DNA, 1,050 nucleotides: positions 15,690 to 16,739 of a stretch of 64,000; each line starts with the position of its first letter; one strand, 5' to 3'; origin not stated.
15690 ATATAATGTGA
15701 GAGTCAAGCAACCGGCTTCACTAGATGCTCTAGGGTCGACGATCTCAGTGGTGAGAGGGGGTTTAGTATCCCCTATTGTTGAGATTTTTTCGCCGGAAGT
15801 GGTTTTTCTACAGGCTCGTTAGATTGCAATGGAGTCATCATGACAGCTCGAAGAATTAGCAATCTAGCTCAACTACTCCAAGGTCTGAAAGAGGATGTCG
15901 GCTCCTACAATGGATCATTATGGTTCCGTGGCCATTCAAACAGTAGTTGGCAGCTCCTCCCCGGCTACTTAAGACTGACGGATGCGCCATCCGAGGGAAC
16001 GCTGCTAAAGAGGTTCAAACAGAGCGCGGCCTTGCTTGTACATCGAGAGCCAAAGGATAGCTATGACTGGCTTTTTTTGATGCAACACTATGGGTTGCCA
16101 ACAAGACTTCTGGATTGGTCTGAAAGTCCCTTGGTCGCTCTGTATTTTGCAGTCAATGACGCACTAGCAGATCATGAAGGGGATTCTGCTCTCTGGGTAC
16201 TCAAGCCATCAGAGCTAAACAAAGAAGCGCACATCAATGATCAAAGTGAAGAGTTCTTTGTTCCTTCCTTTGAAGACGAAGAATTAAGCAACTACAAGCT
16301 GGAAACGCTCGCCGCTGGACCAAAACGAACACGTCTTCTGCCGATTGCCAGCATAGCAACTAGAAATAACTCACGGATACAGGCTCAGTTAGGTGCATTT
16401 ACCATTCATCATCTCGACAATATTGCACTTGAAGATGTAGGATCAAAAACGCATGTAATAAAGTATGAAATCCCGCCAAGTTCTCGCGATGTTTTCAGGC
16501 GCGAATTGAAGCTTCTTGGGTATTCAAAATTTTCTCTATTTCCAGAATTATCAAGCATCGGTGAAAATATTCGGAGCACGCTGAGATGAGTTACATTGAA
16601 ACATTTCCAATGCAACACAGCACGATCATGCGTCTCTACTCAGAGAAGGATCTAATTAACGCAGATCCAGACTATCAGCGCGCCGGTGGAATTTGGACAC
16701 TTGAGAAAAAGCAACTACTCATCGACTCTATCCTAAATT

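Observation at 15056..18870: Low-GC island carrying an FRG-domain protein translationally coupled to a nuclease-less DUF262 protein: candidate undescribed defence-like system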

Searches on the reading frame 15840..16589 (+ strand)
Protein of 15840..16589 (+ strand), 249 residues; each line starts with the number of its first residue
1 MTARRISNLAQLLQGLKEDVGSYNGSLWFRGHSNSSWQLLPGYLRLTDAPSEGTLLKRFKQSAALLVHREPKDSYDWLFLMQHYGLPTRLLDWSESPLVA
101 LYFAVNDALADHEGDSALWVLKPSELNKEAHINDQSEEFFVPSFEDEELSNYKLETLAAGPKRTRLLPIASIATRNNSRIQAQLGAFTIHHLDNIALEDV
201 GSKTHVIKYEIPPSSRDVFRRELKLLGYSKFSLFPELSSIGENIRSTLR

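Call 3: search_protein_families(library=pfam, proteins=[window:15840-16589:+], max_evalue=0.01)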
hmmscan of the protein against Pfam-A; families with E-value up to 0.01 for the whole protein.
window:15840-16589:+ (249 aa): 1 family
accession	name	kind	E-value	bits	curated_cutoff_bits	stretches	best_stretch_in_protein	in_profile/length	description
PF08867.16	FRG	-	1.4e-25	90.5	25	1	27-111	3-92/94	FRG domain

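Call 4: search_protein_families(library=padloc, proteins=[window:15840-16589:+], max_evalue=0.1)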
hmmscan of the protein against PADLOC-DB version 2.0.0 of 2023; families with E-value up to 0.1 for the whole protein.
window:15840-16589:+ (249 aa): 14 families
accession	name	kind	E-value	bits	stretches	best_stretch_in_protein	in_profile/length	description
PDLC04938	PDC-S15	-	3.6e-52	175.5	2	1-127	40-168/276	-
PDLC04937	PDC-S15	-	4.6e-37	126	1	7-246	18-246/254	-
PDLC04936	PDC-S15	-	1.1e-36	124.7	2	4-126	22-144/300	-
PDLC04933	PDC-S15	-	3e-31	107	2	4-121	7-123/286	-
PDLC04927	PDC-S15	-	9.2e-22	75.5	1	11-108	23-119/422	-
PDLC04930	PDC-S15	-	1.1e-20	72.1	2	1-115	1-122/380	-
PDLC04931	PDC-S15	-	1.2e-17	62.7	2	8-143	47-190/282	-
PDLC04929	PDC-S15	-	7.5e-17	60.1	1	51-137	68-156/308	-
PDLC04926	PDC-S15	-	5.5e-14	49.9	1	8-115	15-127/300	-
PDLC04934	PDC-S15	-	1.3e-13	48.8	1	22-131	56-177/416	-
PDLC04940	PDC-S15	-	8.2e-11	40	1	63-188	112-199/280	-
PDLC04932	PDC-S15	-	8.2e-11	39.8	1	72-109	106-143/324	-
PDLC04939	PDC-S15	-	1.6e-10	38.5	1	26-106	31-110/487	-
PDLC04935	PDC-S15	-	2.8e-06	24.5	1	80-109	198-227/535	-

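Call 30: find_homologous_proteins(query=window:15840-16589:+)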
Query window:15840-16589:+ (249 aa): 3996 proteins with E <= 0.001 among 4567 candidates; the best 120 are listed.
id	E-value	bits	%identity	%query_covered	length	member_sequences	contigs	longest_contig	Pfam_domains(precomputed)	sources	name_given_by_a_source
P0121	2.3e-153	527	93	100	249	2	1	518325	PF08867.17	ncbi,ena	-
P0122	7.2e-132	457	80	100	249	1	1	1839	PF08867.17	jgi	jgi:FRG domain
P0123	1.1e-123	430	76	100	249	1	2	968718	PF08867.17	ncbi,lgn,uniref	ncbi:FRG domain-containing protein [Alcaligenes faecalis]|uniref:FRG domain-containing protein n=1 T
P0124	7.1e-109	381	65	100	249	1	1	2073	PF08867.17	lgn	-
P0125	8.2e-109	381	67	98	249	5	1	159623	PF08867.17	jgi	-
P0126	3.5e-107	376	66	100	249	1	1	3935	PF08867.17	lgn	-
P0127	7.6e-107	375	63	100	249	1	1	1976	PF08867.17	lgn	-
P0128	1.4e-106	374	67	100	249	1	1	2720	PF08867.17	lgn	-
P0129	1.6e-106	374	65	100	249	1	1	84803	PF08867.17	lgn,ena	-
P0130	2.1e-106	373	65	98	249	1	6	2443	PF08867.17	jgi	jgi:hypothetical protein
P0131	2.9e-106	373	65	100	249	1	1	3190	PF08867.17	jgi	jgi:hypothetical protein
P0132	4.0e-106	372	64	100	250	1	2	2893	PF08867.17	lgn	-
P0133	8.6e-106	371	63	100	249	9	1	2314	PF08867.17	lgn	-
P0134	9.2e-106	371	65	100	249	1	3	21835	PF08867.17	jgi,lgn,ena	-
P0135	1.6e-105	370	65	100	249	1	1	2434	PF08867.17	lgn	-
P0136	2.3e-105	370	65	100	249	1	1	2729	PF08867.17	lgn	-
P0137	2.6e-105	370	65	100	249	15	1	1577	PF08867.17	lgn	-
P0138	4.2e-105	369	65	100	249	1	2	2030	PF08867.17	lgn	-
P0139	5.4e-105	369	66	98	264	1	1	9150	PF08867.17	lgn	-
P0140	7.6e-105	368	64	100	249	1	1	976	PF08867.17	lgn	-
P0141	9.2e-105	368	63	100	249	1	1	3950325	PF08867.17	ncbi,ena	-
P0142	9.3e-105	368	65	100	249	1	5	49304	PF08867.17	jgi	jgi:hypothetical protein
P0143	1.4e-104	367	66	98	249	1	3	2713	PF08867.17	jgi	jgi:hypothetical protein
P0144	1.7e-104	367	63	100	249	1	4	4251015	PF08867.17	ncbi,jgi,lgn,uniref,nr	ncbi:FRG domain-containing protein [Methyloversatilis discipulorum]|uniref:FRG domain-containing pro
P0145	2.5e-104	366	65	98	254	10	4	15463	PF08867.17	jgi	jgi:hypothetical protein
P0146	2.8e-104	366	66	100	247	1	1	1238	PF08867.17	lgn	-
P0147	3.3e-104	366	64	100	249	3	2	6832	PF08867.17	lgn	-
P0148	4.4e-104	366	65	98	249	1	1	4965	PF08867.17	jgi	jgi:FRG domain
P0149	6.2e-104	365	63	100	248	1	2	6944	PF08867.17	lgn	-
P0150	1.0e-103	364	66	100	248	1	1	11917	PF08867.17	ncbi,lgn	-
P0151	1.2e-103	364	65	100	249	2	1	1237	PF08867.17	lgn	-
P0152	1.3e-103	364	63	100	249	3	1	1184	PF08867.17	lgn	-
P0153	1.6e-103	364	64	100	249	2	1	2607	PF08867.17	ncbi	-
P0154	2.5e-103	363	64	100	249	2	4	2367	PF08867.17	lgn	-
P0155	2.5e-103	363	65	100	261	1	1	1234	PF08867.17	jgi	jgi:hypothetical protein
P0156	3.9e-103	362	65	100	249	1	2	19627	PF08867.17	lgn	-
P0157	4.2e-103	362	62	100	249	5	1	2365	PF08867.17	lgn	-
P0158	4.8e-103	362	64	100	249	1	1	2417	PF08867.17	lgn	-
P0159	5.7e-103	362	65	98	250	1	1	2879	PF08867.17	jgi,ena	-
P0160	6.8e-103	362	64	100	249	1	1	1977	PF08867.17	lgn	-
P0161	2.5e-102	360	63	100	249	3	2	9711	PF08867.17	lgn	-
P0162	6.5e-102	358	62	100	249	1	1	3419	PF08867.17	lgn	-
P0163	8.9e-102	358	63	100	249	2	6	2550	PF08867.17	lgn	-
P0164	1.4e-101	357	62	100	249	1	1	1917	PF08867.17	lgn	-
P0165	1.9e-101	357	63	100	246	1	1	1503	PF08867.17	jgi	jgi:hypothetical protein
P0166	4.6e-101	356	63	100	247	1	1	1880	PF08867.17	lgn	-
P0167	1.6e-100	354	63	100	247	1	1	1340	PF08867.17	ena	-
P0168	3.3e-99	350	61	100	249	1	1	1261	PF08867.17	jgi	jgi:FRG domain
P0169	3.9e-99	349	62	99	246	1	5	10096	PF08867.17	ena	-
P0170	1.4e-97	344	63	100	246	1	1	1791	PF08867.17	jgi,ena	-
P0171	1.7e-96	341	61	98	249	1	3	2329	PF08867.17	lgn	-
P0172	6.5e-96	339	59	100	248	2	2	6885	PF08867.17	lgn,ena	-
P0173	1.8e-95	337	60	98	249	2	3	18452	PF08867.17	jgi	-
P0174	2.3e-95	337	59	100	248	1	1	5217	PF08867.17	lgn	-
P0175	4.6e-95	336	59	100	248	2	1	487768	PF08867.17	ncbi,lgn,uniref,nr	ncbi:FRG domain-containing protein [Denitromonas halophila]|uniref:FRG domain-containing protein n=1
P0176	9.9e-95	335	58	100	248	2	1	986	PF08867.17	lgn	-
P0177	1.7e-94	334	61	98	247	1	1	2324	PF08867.17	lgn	-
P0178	2.7e-94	333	59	98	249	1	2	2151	PF08867.17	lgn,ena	-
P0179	4.2e-94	333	60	98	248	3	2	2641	PF08867.17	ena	-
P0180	4.3e-94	333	60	100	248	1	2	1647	PF08867.17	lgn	-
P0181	4.6e-94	333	60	100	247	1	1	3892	PF08867.17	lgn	-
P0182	6.6e-94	332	61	100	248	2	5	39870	PF08867.17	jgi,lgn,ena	jgi:hypothetical protein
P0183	7.1e-94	332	58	100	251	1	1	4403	PF08867.17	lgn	-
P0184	8.8e-94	332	61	100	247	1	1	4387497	PF08867.17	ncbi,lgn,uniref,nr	ncbi:FRG domain-containing protein [Rhodoferax sediminis]|uniref:FRG domain-containing protein n=1 T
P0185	9.6e-94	332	60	100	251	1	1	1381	PF08867.17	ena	-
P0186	1.2e-93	331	59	100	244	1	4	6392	PF08867.17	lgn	-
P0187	1.6e-93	331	60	100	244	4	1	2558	PF08867.17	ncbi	-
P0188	1.7e-93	331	59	97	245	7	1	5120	PF08867.17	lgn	-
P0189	3.7e-93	330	60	100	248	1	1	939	PF08867.17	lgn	-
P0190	4.6e-93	329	61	100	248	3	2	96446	PF08867.17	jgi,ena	jgi:hypothetical protein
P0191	4.8e-93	329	58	100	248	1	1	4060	PF08867.17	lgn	-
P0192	5.2e-93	329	58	99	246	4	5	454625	PF08867.17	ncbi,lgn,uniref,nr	ncbi:FRG domain-containing protein [Pseudomonas viridiflava]|uniref:FRG domain-containing protein n=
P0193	5.6e-93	329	59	100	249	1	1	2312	PF08867.17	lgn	-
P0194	6.0e-93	329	58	100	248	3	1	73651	PF08867.17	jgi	-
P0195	9.6e-93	328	61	100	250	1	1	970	PF08867.17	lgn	-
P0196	1.0e-92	328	58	100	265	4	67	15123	PF08867.17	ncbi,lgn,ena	-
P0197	1.2e-92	328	58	100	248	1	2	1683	PF08867.17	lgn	-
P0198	1.3e-92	328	60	100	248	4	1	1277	PF08867.17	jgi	-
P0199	1.3e-92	328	57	99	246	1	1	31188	PF08867.17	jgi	jgi:hypothetical protein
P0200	1.3e-92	328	57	99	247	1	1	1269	PF08867.17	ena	-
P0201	1.4e-92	328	60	100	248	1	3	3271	PF08867.17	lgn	-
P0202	1.6e-92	328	61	100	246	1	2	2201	PF08867.17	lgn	-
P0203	1.6e-92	328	59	100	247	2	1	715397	PF08867.17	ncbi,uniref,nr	ncbi:MAG: FRG domain-containing protein [Polaromonas sp.]|uniref:FRG domain-containing protein n=1 T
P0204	1.9e-92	327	61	100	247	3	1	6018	PF08867.17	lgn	-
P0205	2.1e-92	327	58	97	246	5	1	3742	PF08867.17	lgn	-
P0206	3.1e-92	327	59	100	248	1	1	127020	PF08867.17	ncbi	-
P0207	5.3e-92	326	60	100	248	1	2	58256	PF08867.17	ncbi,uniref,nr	ncbi:FRG domain-containing protein [Alcanivorax sp. NBRC 102024]|uniref:FRG domain-containing protei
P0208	6.0e-92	326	57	99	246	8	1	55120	PF08867.17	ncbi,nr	ncbi:FRG domain-containing protein [Pseudomonas congelans]|nr:FRG domain-containing protein [Pseudom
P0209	8.8e-92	325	58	100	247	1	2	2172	PF08867.17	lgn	-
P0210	1.3e-91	325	59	100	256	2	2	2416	PF08867.17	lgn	-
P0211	1.4e-91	325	57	99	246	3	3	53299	PF08867.17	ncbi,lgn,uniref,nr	ncbi:FRG domain-containing protein [Pseudomonas capsici]|uniref:FRG domain-containing protein n=1 Ta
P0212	1.7e-91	324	58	100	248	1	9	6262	PF08867.17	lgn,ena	-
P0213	2.3e-91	324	60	100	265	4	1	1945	PF08867.17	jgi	-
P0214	2.5e-91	324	59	99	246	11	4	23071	PF08867.17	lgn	-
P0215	2.6e-91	324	59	100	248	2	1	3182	PF08867.17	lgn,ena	-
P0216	2.6e-91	324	58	98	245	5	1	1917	PF08867.17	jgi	-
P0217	2.8e-91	324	59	100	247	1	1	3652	PF08867.17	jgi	jgi:hypothetical protein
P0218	3.5e-91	323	59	98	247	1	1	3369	PF08867.17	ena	-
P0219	3.8e-91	323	59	100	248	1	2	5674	PF08867.17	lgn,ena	-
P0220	4.0e-91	323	58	100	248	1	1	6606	PF08867.17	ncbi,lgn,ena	-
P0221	4.0e-91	323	58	100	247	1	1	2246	PF08867.17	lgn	-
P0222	4.4e-91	323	58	100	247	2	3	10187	PF08867.17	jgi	-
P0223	4.7e-91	323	58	98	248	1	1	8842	PF08867.17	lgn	-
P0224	7.7e-91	322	59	100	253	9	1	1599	PF08867.17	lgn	-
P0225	8.1e-91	322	58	100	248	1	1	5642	PF08867.17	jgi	jgi:FRG domain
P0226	1.3e-90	321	60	98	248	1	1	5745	PF08867.17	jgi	-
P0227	1.4e-90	321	59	98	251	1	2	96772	PF08867.17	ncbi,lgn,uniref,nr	ncbi:FRG domain-containing protein [Desulfobacula sp.]|uniref:FRG domain-containing protein n=1 Tax=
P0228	1.4e-90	321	58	100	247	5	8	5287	PF08867.17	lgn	-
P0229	1.9e-90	321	57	100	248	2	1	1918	PF08867.17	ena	-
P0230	2.1e-90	321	60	100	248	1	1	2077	PF08867.17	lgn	-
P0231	2.1e-90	321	57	98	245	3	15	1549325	PF08867.17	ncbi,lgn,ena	-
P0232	2.7e-90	320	58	98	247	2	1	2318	PF08867.17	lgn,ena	-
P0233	3.0e-90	320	57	98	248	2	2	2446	PF08867.17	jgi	-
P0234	3.0e-90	320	58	98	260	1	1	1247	PF08867.17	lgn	-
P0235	3.1e-90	320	59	100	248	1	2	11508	PF08867.17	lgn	-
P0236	3.1e-90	320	58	100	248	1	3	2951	PF08867.17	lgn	-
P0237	3.2e-90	320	56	99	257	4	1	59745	PF08867.17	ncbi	ncbi:MAG: FRG domain-containing protein [Gallionella sp.]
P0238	4.0e-90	320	59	100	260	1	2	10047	PF08867.17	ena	-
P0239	4.0e-90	320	57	100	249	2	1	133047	PF08867.17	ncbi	-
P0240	4.3e-90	320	56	100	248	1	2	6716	PF08867.17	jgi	jgi:hypothetical protein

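Call 40: predict_structure(alignment_id=A2)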
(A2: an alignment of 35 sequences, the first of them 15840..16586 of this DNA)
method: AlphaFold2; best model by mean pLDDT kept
length: 249 residues; sequences in the alignment: 35
mean_pLDDT: 67.8   pTM: 0.70
mean pLDDT of the five models: 67.8, 66.5, 65.5, 64.8, 63.7
residues with pLDDT >= 90: 44; 70-90: 74; 50-70: 64; < 50: 67
segments of 3 or more residues with pLDDT < 50: 70-89, 161-165, 168-190, 235-249
pLDDT, mean of each block of 10 residues (from residue 1): 92 94 87 86 63 61 52 46 46 77 78 86 83 78 63 54 46 39 43 72 91 93 82 47 33
secondary structure, 60 per line:
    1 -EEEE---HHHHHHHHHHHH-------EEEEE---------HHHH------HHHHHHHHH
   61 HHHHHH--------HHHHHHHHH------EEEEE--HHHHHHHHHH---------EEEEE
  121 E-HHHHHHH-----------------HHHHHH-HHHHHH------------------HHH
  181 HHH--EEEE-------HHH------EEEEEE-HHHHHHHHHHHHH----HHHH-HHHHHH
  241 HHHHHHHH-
elements in order: E2-5 H9-20 E28-32 H42-45 H52-66 H75-83 E90-94 H97-106 E116-121 H123-129 H147-152 H154-159 H178-183 E186-189 E206-211 H213-225 H230-233 H235-248

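Call 48: search_solved_structures(query=A2, max_evalue=10)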
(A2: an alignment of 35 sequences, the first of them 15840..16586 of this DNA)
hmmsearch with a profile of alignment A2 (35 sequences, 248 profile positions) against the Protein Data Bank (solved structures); distinct sequences matched with E-value up to 10: 5.
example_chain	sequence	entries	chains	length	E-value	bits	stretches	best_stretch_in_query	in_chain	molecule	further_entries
8a82_B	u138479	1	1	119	0.12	14.9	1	9-61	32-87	OocQ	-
1j9a_A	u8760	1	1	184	0.17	14.4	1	143-212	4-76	OLIGORIBONUCLEASE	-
3tr8_A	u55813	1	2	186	0.83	12.1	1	144-204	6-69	Oligoribonuclease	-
6z2a_B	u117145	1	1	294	2.3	10.7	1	77-122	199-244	Histone-lysine N-methyltransferase, H3 lysine-9 specific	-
6z2a_A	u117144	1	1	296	2.3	10.7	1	77-122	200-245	Histone-lysine N-methyltransferase, H3 lysine-9 specific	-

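Call 70: search_dna_similar(query=window:15840-16586:+, collection=plasmids, mode=protein, max_rows=40, rows=spread)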
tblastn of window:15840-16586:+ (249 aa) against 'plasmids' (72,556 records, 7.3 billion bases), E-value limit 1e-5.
Records with a match: 402; places in all: 411; records where one place covers at least 80% of the query: 126.
Best place of each record, by identity: <60% 402.
By first word of the organism name: Enterobacter 97; Klebsiella 95; Citrobacter 45; Escherichia 26; Ralstonia 20; Burkholderia 19; Deinococcus 11; Salmonella 11; Raoultella 10; Vibrio 8; and 39 more.
By predicted mobility (MOB-suite, as given by PLSDB): conjugative 267; non-mobilizable 74; mobilizable 61.
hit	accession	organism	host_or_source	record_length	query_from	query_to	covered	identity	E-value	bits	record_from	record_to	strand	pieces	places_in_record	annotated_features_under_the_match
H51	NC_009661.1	Shewanella baltica OS185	-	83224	1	244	98%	31.6%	7e-20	96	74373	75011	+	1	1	FRG domain-containing protein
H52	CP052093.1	Ralstonia solanacearum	tomato,cell culture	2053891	8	245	96%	30.9%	4e-26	113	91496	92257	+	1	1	none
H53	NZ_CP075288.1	Klebsiella pneumoniae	a feces sample of swine origin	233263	1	245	98%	29.7%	8e-25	109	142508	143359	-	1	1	FRG domain-containing protein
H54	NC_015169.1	Deinococcus proteolyticus MRP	feces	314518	1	249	100%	29.2%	1e-6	57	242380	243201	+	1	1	FRG domain-containing protein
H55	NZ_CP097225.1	Klebsiella pneumoniae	Homo sapiens,respiratory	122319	1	245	98%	29.3%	3e-24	108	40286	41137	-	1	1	FRG domain-containing protein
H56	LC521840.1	Klebsiella pneumoniae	Homo sapiens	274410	1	245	98%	29.3%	3e-24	108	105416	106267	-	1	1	hypothetical protein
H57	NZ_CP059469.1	Klebsiella pneumoniae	Homo sapiens,blood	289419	1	245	98%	29.3%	3e-24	108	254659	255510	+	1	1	FRG domain-containing protein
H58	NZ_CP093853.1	Klebsiella pneumoniae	Homo sapiens,sputum of human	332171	1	245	98%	29.3%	3e-24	108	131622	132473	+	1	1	FRG domain-containing protein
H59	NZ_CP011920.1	Burkholderia cenocepacia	Homo sapiens,sputum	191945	6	241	95%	30.1%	3e-16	85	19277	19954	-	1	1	FRG domain-containing protein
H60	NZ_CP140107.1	Vibrio alfacsensis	Scophthalmus maximus,intestinal tract ...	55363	1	244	98%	27.9%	2e-12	74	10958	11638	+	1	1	FRG domain-containing protein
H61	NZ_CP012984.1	Burkholderia cepacia ATCC 25416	Allium cepa (onion),microbe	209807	29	244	87%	30.2%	2e-12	74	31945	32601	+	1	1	FRG domain-containing protein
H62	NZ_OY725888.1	Bacteroides finegoldii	-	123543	6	245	96%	26.1%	2e-11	71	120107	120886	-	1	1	FRG domain-containing protein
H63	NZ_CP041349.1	Komagataeibacter xylinus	Ziziphus mauritiana Lam,cell ...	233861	22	248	91%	25.8%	1e-9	66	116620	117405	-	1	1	FRG domain-containing protein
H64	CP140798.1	Rhizobium beringeri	Trifolium pratense,whole organism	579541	6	187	73%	29.0%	6e-10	66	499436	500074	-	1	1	FRG domain-containing protein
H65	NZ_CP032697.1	Rhizobium jaguaris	Calliandra grandiflora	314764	25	151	51%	34.9%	3e-8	61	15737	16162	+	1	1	FRG domain-containing protein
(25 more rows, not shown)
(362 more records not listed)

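Call 71: search_dna_similar(query=window:15840-16586:+, collection=phages, mode=protein, max_rows=20)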
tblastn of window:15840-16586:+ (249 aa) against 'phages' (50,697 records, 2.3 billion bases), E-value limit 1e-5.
Records with a match: 13; places in all: 13; records where one place covers at least 80% of the query: 6.
Best place of each record, by identity: <60% 13.
By first word of the organism name: Bacteriophage 4; Escherichia 3; Acinetobacter 3; Peduovirus 2; Salmonella 1.
By host as written in the record: - 9; Escherichia coli str. K-12 substr. MG1655 1; Escherichia coli ECOR13 1; Homo sapiens 1; Acinetobacter baumannii 1.
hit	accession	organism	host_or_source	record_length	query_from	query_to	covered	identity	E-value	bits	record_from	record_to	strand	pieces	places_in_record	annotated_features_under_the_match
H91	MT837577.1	Bacteriophage sp.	human fecal samples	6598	1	247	99%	31.2%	3e-27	115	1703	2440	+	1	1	record has no annotation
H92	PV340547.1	Escherichia phage PhiR11_1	Escherichia coli str. K-12 substr. ...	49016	6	244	96%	27.0%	5e-13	74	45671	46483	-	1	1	hypothetical protein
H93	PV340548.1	Escherichia phage PhiR11_1_star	Escherichia coli ECOR13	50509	6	244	96%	27.0%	5e-13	74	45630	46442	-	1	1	hypothetical protein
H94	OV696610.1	Escherichia phage Tritos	-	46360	28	244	87%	29.1%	3e-11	69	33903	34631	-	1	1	hypothetical protein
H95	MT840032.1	Bacteriophage sp.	human fecal samples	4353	28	246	88%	27.7%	4e-14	77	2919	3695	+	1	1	record has no annotation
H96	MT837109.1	Bacteriophage sp.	human fecal samples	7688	27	239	86%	25.2%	3e-10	66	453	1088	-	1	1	record has no annotation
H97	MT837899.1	Bacteriophage sp.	human fecal samples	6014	27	129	41%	49.5%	2e-19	92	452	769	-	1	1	record has no annotation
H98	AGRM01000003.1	Salmonella enterica subsp. houtenae str. ATCC BAA-1581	Homo sapiens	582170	24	123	40%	38.1%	4e-13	74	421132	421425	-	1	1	none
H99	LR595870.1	Peduovirus P22H1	-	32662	2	122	49%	29.1%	3e-9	62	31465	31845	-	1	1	hypothetical protein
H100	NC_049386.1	Peduovirus P22H1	-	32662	2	122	49%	29.1%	3e-9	62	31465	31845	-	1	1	hypothetical protein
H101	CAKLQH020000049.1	Acinetobacter phage MD-2021a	not known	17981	26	129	42%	28.2%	2e-7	57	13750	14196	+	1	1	FRG domain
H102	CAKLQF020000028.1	Acinetobacter phage MD-2021a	not known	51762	26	129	42%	28.2%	2e-7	57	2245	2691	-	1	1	FRG domain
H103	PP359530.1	Acinetobacter phage vB_AbaSI_1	Acinetobacter baumannii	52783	26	129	42%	28.2%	2e-7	57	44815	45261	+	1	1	hypothetical protein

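Call 72: get_annotated_region(hit=H53, flank=3500)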
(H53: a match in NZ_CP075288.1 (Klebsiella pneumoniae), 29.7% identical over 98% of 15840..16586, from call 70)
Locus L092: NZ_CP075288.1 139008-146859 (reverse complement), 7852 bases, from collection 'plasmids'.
description: Klebsiella pneumoniae strain YTF44-1 plasmid pYTF44-1-233k, complete sequence
organism: Klebsiella pneumoniae (NCBI taxid 573)
taxonomy: Bacteria; Pseudomonadota; Gammaproteobacteria; Enterobacterales; Enterobacteriaceae; Klebsiella; Klebsiella pneumoniae
host: -; source: a feces sample of swine origin; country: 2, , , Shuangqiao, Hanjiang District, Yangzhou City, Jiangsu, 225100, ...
typing (MOB-suite, as given by PLSDB): conjugative; replicon IncFIB,IncFII,rep_cluster_2183; relaxase MOBF,MOBF; mating-pair formation MPF_F
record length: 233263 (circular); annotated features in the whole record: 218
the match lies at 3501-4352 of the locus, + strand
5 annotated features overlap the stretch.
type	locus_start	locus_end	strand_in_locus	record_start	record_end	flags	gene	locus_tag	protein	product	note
CDS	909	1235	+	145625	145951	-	-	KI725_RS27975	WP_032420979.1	hypothetical protein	-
CDS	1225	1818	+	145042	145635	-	-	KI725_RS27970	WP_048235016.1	Fic family protein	-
CDS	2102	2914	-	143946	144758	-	-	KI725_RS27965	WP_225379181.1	transposase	GO:0006313 - DNA transposition [Evidence IEA]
CDS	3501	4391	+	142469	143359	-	-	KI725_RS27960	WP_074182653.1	FRG domain-containing protein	-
CDS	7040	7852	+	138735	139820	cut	-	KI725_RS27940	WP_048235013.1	CBASS cGAMP-activated phospholipase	-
